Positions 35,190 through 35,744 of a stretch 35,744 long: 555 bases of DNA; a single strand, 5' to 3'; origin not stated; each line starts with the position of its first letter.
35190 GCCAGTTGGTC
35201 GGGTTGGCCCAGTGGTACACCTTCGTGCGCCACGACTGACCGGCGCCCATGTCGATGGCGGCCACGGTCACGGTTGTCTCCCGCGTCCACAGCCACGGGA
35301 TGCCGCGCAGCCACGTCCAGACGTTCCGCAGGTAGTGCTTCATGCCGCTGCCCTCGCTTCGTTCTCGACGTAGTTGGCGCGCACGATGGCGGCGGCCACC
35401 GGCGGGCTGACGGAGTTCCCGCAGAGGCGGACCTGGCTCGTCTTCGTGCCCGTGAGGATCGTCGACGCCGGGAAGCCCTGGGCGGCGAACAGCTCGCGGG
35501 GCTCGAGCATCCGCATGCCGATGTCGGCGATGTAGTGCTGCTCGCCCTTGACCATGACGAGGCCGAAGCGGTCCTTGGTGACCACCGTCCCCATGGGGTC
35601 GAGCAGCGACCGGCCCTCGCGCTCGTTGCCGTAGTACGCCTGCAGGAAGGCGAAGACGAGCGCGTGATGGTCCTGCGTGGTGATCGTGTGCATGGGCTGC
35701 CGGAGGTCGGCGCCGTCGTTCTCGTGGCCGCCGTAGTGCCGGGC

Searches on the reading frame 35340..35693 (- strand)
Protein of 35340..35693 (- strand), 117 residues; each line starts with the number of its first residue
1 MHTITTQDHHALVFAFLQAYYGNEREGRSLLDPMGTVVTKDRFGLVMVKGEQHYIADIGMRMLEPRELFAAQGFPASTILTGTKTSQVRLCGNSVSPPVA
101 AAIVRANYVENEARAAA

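Call 51: search_protein_families(library=pfam, proteins=[window:35340-35693:-], max_evalue=0.01)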
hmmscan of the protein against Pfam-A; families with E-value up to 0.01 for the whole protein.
window:35340-35693:- (117 aa): 1 family
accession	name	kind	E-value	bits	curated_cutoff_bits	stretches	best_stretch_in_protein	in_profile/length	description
PF00145.23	DNA_methylase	-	1.5e-08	34.9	22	1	55-105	270-320/324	C-5 cytosine-specific DNA methylase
